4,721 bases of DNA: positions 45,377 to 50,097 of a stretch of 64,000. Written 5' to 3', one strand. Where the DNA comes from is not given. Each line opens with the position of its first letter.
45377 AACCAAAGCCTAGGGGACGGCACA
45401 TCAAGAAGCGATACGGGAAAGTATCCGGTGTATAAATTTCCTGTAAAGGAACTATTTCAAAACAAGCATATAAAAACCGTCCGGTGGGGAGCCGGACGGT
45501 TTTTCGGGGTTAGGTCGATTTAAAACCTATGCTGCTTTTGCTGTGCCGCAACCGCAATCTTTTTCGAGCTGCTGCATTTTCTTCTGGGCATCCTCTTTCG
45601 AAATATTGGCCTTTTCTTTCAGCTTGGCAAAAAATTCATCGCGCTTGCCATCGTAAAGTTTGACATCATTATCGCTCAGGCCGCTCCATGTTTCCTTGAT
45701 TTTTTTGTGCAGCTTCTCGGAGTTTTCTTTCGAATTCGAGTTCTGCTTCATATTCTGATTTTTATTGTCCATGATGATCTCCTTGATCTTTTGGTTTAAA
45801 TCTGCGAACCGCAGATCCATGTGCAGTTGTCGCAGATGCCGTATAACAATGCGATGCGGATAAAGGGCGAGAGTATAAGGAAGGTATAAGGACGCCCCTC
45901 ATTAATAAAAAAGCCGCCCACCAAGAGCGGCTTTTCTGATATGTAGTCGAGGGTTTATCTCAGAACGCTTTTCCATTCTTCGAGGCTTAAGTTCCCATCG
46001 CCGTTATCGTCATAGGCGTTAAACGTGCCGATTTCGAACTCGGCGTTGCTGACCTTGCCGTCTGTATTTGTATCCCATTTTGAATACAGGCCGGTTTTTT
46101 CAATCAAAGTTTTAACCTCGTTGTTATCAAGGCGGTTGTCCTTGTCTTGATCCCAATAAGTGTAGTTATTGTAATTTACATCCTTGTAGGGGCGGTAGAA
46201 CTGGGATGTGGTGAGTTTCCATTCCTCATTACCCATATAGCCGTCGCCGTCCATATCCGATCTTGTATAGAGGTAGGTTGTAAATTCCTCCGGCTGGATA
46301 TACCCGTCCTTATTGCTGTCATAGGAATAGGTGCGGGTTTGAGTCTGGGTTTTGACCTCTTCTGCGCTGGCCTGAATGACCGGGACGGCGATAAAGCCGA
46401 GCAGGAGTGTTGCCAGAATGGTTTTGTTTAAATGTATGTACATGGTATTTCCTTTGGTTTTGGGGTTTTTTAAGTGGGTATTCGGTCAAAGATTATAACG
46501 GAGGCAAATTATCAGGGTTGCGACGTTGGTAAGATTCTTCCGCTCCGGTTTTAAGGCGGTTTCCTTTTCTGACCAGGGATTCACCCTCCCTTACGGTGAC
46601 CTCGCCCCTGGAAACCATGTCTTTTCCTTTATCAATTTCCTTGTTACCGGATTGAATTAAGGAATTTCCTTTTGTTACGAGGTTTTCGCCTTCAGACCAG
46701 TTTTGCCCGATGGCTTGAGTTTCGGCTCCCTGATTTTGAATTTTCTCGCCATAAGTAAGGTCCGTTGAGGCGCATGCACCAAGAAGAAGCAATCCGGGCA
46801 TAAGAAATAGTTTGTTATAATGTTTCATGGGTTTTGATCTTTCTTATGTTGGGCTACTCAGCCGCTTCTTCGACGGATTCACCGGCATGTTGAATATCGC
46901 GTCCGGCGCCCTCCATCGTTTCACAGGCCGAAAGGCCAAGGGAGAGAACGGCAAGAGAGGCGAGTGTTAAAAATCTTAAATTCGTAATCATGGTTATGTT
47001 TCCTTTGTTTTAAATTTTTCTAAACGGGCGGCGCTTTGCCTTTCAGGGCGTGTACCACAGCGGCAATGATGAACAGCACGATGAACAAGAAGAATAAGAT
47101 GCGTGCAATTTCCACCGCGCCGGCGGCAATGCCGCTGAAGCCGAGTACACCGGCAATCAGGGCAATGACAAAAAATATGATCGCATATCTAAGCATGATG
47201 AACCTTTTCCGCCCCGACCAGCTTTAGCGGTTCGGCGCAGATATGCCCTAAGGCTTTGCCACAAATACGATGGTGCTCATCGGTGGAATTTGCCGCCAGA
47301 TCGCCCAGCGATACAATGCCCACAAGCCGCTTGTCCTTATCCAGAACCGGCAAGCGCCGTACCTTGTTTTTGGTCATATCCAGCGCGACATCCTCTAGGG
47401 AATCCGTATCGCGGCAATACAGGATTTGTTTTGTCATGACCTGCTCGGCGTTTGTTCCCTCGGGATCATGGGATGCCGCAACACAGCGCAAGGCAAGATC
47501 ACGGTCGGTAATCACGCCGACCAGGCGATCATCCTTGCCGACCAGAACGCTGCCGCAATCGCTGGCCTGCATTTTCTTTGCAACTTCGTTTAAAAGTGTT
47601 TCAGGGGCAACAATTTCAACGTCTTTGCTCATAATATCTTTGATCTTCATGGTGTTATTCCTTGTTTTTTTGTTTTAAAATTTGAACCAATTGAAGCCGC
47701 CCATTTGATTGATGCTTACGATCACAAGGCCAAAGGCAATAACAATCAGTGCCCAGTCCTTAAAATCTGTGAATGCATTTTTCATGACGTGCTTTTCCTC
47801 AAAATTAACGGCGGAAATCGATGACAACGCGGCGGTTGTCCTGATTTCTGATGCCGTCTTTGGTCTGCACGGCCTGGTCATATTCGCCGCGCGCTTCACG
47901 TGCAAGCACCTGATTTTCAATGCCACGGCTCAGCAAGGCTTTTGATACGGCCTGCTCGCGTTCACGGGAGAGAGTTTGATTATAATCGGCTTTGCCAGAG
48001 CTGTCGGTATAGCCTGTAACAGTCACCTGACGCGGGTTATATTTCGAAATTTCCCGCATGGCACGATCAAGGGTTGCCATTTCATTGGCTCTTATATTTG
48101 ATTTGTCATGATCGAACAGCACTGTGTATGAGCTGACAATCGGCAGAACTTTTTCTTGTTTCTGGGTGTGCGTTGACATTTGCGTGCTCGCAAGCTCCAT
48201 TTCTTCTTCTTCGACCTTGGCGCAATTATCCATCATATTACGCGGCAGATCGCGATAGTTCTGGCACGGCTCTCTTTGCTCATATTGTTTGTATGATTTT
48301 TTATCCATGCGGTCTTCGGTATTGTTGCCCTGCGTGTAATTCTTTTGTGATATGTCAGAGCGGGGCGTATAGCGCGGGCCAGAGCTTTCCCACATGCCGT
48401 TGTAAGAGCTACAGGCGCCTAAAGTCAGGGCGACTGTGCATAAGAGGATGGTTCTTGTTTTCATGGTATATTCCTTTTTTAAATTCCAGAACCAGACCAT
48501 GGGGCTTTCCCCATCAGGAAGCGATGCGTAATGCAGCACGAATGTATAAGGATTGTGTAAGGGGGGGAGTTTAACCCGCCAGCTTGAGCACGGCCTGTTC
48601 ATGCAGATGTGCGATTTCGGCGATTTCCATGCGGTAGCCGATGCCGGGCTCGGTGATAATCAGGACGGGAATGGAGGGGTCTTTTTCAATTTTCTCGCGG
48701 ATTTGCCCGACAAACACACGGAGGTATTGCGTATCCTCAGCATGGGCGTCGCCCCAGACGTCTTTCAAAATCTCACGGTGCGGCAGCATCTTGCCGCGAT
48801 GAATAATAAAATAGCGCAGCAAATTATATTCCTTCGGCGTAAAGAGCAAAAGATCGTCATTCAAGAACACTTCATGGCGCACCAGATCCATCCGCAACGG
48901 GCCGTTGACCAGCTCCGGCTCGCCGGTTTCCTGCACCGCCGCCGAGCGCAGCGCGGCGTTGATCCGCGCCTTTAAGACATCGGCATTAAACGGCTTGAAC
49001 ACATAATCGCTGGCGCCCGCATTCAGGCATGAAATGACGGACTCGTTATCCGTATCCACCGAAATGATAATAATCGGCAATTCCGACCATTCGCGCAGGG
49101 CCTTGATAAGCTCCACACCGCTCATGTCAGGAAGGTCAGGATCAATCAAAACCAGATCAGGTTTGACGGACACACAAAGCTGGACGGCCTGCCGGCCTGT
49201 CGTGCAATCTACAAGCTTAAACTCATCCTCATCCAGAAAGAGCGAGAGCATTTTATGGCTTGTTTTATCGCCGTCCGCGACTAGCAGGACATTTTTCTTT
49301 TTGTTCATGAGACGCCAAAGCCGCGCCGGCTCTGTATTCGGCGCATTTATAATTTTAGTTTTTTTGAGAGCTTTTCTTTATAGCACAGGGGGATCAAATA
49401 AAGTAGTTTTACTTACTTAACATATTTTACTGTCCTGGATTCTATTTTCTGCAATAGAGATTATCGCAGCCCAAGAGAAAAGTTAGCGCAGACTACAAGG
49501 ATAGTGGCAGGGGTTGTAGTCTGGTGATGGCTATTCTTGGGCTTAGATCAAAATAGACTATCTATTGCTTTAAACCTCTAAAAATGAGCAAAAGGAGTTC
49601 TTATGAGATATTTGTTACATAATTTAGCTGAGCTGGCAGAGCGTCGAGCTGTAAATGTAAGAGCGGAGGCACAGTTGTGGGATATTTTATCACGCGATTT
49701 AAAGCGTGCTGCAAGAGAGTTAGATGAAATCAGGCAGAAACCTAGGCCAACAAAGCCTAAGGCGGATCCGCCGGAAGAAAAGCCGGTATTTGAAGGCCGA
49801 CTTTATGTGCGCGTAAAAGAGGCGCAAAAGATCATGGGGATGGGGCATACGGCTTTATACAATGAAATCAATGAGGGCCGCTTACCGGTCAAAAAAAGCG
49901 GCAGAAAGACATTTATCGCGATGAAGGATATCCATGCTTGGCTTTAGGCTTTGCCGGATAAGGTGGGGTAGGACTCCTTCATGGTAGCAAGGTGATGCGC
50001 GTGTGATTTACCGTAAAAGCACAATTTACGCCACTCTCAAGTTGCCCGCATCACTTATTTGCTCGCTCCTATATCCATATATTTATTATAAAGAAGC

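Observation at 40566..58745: Six copies of a 33-60 nt IS6/IS26-like terminal repeat partition the accessory region into cassettes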

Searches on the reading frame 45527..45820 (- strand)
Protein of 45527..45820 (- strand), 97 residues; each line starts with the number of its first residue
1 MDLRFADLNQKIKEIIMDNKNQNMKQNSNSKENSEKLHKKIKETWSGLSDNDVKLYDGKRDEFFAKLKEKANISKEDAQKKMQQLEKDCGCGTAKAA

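Call 14: search_protein_families(library=pfam, proteins=[window:45527-45820:-], max_evalue=0.01)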
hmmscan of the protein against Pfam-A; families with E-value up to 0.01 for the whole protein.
window:45527-45820:- (97 aa): 1 family
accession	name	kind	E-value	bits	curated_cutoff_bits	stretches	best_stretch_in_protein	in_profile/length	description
PF05532.17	CsbD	-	7e-05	23.1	40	1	33-80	6-53/53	CsbD-like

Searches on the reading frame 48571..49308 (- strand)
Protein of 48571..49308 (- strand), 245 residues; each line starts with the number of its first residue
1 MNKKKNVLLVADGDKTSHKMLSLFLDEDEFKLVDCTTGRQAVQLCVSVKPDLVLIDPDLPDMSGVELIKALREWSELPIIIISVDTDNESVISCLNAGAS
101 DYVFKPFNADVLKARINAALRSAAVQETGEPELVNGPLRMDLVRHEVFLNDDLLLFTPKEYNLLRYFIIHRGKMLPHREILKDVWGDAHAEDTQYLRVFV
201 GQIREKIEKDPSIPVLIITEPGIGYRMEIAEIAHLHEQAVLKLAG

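Call 14: search_protein_families(library=pfam, proteins=[window:48571-49308:-], max_evalue=0.01)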
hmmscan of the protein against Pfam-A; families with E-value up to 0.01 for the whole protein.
window:48571-49308:- (245 aa): 3 families
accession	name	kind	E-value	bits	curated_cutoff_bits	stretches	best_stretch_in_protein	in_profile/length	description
PF00072.30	Response_reg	-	3.3e-24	85.6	30.2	1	9-117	2-111/111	Response regulator receiver domain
PF00486.34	Trans_reg_C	-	8.2e-20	71.1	26.2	1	155-227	5-77/77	Transcriptional regulatory protein, C terminal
PF20161.5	VpsR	-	0.0046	17.1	23.7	1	5-115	11-119/121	VpsR domain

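Call 71: find_encoding_contigs(protein=window:48571-49308:-, flank=6000, max_places=10)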
Protein window:48571-49308:- (245 aa): 4 contigs read that carry it; 4 places shown.
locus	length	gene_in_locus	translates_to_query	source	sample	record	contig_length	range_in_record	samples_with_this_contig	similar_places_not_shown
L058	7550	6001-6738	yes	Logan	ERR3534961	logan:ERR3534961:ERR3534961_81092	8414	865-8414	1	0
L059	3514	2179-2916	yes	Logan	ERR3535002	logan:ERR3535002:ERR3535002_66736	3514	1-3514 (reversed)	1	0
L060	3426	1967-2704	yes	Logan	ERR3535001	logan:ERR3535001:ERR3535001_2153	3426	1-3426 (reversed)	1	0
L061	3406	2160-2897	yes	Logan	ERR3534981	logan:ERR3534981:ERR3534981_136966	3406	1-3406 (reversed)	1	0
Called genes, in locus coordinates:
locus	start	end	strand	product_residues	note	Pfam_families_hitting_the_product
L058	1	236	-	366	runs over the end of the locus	?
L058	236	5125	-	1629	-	-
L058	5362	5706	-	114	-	PF12728:HTH_17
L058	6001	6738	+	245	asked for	PF00072:Response_reg, PF00486:Trans_reg_C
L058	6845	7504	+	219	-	PF00691:OmpA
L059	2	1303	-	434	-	?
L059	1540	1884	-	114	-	PF12728:HTH_17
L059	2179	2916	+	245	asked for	PF00072:Response_reg, PF00486:Trans_reg_C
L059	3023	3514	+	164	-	?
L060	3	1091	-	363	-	?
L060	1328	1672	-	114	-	PF12728:HTH_17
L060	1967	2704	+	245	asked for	PF00072:Response_reg, PF00486:Trans_reg_C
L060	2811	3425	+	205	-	?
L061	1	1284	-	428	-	?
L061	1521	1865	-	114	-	PF12728:HTH_17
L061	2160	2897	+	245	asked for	PF00072:Response_reg, PF00486:Trans_reg_C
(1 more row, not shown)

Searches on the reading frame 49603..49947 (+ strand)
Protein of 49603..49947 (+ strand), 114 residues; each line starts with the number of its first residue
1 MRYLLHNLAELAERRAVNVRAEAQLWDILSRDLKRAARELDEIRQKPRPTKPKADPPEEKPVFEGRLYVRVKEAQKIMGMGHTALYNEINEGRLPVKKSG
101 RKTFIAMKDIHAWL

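Call 10: search_protein_families(library=pfam, proteins=[window:49603-49947:+], max_evalue=0.01)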
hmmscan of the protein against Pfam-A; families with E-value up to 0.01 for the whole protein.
window:49603-49947:+ (114 aa): 1 family
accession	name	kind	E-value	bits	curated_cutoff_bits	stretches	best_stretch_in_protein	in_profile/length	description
PF12728.13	HTH_17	-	1.5e-08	35.2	27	1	68-114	1-47/51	Helix-turn-helix domain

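Call 70: find_encoding_contigs(protein=window:49603-49947:+, flank=6000, max_places=10)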
Protein window:49603-49947:+ (114 aa): 5 contigs read that carry it; 5 places shown.
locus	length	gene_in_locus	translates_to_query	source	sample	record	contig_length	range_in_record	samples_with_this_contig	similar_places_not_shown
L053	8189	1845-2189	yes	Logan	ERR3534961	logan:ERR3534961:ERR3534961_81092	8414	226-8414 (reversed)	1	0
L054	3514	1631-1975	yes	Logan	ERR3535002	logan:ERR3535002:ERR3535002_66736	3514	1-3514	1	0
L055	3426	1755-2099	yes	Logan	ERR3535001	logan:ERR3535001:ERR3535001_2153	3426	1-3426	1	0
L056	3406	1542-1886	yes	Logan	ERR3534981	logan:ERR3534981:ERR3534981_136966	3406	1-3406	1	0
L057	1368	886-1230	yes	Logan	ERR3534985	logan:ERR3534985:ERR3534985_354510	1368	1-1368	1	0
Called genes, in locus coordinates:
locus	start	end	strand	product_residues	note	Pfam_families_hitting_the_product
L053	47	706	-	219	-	PF00691:OmpA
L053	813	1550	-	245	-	PF00072:Response_reg, PF00486:Trans_reg_C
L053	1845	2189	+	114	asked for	PF12728:HTH_17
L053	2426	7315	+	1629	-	-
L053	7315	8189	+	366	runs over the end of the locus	?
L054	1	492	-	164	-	?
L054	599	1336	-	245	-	PF00072:Response_reg, PF00486:Trans_reg_C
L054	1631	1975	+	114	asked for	PF12728:HTH_17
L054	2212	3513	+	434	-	?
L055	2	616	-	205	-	?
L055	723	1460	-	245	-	PF00072:Response_reg, PF00486:Trans_reg_C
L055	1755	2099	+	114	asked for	PF12728:HTH_17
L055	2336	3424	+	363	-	?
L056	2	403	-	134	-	?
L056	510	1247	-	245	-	PF00072:Response_reg, PF00486:Trans_reg_C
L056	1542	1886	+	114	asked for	PF12728:HTH_17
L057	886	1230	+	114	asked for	PF12728:HTH_17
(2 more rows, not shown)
